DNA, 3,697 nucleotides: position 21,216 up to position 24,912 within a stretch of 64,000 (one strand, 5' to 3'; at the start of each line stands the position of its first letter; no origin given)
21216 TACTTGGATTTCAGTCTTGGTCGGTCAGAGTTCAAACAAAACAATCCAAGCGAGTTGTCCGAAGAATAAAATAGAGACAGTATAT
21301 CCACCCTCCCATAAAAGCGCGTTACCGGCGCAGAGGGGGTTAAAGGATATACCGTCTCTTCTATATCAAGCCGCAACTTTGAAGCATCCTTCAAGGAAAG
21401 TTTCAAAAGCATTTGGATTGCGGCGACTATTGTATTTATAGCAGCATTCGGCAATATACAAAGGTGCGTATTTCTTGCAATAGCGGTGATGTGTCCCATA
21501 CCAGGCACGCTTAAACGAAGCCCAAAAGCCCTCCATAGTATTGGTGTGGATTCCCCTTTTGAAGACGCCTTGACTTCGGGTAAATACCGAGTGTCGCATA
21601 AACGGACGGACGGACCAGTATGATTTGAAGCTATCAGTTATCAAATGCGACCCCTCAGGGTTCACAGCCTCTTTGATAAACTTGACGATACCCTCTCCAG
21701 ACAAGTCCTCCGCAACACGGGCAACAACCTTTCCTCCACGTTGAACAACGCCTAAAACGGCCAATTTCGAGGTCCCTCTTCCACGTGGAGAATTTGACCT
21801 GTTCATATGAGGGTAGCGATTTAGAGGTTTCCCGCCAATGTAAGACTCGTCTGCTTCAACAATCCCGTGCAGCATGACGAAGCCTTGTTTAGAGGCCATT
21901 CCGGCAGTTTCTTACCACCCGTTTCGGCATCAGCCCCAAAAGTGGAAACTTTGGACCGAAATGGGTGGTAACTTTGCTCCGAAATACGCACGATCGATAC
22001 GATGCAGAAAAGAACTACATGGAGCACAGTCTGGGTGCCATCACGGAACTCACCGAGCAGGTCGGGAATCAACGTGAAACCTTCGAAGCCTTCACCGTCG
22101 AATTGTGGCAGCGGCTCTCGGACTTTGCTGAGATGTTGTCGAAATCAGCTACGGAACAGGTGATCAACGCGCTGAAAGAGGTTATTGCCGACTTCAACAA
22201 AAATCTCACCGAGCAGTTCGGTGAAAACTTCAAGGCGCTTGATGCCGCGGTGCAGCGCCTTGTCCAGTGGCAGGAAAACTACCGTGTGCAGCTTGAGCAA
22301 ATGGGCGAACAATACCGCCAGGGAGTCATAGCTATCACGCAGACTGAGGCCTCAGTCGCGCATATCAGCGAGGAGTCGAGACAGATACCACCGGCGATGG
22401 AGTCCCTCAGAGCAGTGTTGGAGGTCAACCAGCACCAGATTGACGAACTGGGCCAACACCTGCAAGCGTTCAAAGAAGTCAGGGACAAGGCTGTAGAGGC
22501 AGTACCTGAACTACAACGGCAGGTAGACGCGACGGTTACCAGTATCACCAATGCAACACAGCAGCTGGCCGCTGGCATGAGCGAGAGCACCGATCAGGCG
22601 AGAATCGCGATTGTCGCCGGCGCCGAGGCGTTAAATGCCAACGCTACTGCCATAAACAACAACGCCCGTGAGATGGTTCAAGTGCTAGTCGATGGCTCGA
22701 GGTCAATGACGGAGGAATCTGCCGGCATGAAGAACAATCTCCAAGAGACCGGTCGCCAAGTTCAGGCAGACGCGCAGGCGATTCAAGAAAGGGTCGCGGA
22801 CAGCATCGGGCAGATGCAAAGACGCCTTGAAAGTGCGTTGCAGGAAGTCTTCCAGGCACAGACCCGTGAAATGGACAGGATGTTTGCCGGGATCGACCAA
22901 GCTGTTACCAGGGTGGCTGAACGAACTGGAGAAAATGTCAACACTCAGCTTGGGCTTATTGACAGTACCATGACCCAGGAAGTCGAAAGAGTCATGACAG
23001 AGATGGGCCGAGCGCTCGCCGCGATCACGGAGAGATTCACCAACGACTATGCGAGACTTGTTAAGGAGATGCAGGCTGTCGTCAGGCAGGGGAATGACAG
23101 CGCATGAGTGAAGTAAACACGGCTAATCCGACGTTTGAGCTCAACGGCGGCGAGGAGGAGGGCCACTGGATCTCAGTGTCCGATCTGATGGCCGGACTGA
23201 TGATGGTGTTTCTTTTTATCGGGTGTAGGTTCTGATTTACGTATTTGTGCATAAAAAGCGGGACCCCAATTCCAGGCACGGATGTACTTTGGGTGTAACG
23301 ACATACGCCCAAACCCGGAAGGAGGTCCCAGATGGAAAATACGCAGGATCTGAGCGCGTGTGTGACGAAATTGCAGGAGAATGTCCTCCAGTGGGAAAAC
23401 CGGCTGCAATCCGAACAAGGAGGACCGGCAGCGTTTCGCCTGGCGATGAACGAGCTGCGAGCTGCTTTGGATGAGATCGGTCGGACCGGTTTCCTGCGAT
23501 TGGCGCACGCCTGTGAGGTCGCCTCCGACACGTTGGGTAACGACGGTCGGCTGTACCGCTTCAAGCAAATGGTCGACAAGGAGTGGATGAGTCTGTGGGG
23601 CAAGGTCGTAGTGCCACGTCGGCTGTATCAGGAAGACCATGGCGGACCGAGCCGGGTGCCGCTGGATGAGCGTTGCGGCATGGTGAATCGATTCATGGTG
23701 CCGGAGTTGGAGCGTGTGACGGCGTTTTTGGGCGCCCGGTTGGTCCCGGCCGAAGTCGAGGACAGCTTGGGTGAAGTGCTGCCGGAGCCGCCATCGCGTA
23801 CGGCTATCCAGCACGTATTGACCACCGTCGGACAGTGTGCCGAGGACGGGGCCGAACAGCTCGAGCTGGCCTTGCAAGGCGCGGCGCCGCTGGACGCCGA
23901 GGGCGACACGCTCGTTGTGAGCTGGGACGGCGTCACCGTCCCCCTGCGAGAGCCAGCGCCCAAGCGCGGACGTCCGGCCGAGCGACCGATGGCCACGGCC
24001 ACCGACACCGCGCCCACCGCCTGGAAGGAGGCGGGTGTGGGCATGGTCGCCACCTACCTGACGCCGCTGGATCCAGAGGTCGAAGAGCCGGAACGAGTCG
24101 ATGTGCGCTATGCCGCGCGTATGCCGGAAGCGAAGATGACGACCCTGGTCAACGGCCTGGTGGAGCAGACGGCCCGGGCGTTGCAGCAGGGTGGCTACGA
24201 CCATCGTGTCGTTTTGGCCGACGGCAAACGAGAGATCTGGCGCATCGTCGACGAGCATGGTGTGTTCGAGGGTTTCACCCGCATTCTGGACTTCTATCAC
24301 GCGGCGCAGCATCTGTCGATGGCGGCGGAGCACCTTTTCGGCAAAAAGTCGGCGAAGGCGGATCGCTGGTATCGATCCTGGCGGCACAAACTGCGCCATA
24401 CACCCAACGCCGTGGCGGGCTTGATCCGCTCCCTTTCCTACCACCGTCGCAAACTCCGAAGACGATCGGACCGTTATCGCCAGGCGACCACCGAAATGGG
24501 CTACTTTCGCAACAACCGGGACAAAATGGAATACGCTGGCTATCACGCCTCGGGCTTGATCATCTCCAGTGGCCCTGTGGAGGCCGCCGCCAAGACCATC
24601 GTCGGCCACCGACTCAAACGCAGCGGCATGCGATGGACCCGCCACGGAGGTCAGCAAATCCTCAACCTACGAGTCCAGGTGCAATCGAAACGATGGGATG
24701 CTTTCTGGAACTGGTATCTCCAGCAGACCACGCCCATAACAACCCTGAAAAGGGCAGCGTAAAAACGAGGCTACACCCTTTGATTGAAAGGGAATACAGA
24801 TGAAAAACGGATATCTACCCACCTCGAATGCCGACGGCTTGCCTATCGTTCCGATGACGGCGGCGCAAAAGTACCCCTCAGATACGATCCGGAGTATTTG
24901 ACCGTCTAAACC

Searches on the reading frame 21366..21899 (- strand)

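Call 62: search_protein_families(library=pfam, proteins=[window:21366-21899:-], max_evalue=0.001)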
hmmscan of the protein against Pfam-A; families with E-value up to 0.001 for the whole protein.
window:21366-21899:- (177 aa): 1 family
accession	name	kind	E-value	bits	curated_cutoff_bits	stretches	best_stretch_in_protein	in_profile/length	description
PF12762.13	DDE_Tnp_IS1595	-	1.1e-28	100.6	27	1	9-157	1-153/153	ISXO2-like transposase domain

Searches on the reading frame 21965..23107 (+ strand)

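Call 62: search_protein_families(library=pfam, proteins=[window:21965-23107:+], max_evalue=0.001)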
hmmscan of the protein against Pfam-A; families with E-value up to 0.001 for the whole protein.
window:21965-23107:+ (380 aa): 4 families
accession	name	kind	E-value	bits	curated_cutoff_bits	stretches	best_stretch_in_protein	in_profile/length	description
PF01442.23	Apolipoprotein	-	4.3e-09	36.8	90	2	182-372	8-188/190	Apolipoprotein A1/A4/E domain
PF07889.17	DUF1664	-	0.00051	20.5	34.6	0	78-163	36-121/124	Protein of unknown function (DUF1664)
PF04513.17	Baculo_PEP_C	-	0.00053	20.5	38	0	258-354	24-118/140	Baculovirus polyhedron envelope protein, PEP, C terminus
PF08702.15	Fib_alpha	-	0.00089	19.9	29.9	0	229-312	49-127/143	Fibrinogen alpha/beta chain family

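Call 90: search_protein_families(library=ncbifam, proteins=[window:21965-23107:+], max_evalue=0.001)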
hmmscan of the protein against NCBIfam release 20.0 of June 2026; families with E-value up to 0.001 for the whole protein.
window:21965-23107:+ (380 aa): 5 families
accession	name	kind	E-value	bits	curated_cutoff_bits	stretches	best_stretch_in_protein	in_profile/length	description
NF041792.2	2_anti-phage_ZorA2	equivalog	1.2e-73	248.5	700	1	27-375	168-538/550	type II Zorya anti-phage system protein ZorA2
TIGR02169.1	SMC_prok_A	equivalog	1.4e-05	23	729.4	1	21-299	231-504/1165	chromosome segregation protein SMC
NF033916.0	antiphage_ZorA_3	subfamily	1.8e-05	23.9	250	0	148-374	217-418/509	anti-phage ZorAB system protein ZorA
TIGR02168.1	SMC_prok_B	equivalog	2.3e-05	22.3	567.35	1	63-358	670-962/1181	chromosome segregation protein SMC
NF045780.1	TrlF_fam_ATP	equivalog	0.00017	20.4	350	1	6-296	508-802/944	TrlF family AAA-like ATPase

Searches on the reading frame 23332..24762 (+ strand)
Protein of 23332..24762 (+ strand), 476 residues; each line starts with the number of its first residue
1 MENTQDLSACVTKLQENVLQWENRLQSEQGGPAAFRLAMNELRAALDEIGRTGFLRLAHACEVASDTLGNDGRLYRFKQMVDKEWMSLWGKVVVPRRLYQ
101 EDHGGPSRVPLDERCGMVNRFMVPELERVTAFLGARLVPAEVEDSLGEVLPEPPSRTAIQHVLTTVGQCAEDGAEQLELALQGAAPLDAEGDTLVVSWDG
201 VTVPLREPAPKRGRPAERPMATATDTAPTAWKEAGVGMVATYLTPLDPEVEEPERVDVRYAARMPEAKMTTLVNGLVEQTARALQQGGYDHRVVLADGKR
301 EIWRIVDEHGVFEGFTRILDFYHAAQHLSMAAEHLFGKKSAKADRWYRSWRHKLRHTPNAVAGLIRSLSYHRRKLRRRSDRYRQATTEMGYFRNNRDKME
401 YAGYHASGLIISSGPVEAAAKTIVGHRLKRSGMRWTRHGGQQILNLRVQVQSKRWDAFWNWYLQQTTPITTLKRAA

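Call 62: search_protein_families(library=pfam, proteins=[window:23332-24762:+], max_evalue=0.001)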
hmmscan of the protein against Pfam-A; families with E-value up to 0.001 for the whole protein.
window:23332-24762:+ (476 aa): 0 families

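Call 90: search_protein_families(library=ncbifam, proteins=[window:23332-24762:+], max_evalue=0.001)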
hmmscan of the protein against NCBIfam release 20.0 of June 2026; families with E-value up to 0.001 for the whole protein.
window:23332-24762:+ (476 aa): 2 families
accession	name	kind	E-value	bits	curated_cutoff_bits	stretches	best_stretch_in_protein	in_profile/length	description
NF033572.1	transpos_ISKra4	equivalog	1.8e-56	192.1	205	1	70-455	60-422/422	ISKra4 family transposase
NF033529.1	transpos_ISLre2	equivalog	1e-11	44.8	200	1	311-454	190-322/382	ISLre2 family transposase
